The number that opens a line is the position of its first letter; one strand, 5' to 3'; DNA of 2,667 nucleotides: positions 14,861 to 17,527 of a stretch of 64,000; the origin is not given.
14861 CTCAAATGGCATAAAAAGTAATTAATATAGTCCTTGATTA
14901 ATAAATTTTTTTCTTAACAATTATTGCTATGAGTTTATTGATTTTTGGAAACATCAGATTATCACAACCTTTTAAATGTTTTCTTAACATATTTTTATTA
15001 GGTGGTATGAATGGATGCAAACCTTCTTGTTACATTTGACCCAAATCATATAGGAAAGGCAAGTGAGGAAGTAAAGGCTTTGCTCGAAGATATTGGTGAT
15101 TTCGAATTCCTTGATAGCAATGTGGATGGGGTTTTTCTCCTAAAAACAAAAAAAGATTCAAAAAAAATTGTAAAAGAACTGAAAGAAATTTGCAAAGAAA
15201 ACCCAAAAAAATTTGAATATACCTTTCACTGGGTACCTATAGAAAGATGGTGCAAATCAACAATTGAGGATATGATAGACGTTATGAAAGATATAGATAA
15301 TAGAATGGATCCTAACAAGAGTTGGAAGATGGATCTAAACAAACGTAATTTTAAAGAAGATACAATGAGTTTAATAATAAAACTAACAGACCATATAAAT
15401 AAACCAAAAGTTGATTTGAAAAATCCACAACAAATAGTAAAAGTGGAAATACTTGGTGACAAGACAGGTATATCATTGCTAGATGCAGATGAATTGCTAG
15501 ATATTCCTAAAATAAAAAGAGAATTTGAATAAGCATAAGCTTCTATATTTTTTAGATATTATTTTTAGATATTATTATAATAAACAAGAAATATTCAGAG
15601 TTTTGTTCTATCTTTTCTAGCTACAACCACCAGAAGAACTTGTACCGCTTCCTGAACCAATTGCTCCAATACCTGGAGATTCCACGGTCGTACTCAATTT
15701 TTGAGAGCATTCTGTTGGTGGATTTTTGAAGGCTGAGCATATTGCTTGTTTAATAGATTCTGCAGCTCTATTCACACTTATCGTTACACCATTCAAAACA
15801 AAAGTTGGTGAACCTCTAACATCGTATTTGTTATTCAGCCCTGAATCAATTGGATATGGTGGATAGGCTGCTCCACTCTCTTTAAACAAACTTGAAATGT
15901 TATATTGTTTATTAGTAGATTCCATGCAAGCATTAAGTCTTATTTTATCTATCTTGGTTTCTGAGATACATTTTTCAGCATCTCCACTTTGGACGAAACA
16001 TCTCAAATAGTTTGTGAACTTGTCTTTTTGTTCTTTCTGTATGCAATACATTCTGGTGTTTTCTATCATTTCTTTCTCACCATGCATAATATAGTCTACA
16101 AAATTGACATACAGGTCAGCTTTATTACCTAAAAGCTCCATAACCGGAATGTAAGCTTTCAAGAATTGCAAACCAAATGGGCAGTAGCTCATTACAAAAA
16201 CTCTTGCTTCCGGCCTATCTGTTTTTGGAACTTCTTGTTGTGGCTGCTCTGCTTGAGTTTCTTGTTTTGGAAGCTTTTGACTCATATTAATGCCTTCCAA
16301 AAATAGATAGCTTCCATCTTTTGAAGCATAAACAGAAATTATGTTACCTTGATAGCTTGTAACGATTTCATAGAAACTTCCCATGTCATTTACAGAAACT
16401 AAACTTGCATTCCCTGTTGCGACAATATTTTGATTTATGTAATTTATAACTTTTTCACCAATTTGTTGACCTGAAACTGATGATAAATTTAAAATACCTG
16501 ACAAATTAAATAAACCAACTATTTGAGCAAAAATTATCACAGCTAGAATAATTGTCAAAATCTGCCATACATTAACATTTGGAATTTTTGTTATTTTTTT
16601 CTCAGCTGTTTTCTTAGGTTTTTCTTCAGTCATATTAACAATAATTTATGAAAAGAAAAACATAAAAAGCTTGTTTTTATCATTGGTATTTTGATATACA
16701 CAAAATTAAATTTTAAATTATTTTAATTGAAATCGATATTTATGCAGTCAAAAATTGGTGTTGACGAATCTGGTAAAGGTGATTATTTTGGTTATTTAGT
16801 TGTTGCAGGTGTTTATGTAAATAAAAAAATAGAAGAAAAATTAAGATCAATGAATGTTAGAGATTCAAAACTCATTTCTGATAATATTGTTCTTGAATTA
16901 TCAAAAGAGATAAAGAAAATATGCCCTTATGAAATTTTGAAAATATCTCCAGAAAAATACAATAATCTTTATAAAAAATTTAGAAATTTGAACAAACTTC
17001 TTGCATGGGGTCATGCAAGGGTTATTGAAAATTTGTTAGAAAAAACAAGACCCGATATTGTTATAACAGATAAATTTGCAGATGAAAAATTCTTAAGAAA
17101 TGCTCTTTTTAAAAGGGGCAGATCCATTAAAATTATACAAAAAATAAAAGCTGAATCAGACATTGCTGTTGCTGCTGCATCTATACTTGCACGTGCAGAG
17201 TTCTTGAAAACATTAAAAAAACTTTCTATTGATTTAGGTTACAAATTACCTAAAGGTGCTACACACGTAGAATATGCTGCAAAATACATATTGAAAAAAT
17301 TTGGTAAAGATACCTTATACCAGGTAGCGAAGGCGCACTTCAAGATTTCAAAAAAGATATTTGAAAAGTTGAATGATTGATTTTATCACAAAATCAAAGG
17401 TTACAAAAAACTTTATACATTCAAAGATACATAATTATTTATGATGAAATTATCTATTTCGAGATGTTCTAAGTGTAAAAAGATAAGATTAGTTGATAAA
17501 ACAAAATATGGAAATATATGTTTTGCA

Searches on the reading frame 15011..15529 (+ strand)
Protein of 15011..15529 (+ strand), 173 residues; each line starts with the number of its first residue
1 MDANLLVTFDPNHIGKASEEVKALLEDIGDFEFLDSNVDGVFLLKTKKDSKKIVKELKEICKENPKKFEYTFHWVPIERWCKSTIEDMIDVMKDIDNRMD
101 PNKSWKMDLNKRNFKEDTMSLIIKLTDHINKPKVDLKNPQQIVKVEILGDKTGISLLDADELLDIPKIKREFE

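Call 67: search_protein_families(library=pfam, proteins=[window:15011-15529:+], max_evalue=0.001)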
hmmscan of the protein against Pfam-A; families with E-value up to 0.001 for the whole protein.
window:15011-15529:+ (173 aa): 1 family
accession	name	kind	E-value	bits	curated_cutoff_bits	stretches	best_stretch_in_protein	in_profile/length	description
PF02926.22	THUMP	-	1.5e-06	28.9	20.6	1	83-156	2-83/84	THUMP domain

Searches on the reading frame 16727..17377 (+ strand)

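Call 68: search_protein_families(library=pfam, proteins=[window:16727-17377:+], max_evalue=0.001)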
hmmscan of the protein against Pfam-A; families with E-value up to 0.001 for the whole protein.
window:16727-17377:+ (217 aa): 1 family
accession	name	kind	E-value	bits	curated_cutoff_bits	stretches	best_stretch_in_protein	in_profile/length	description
PF01351.25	RNase_HII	-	1.6e-30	106.9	25.8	1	10-206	1-197/199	Ribonuclease HII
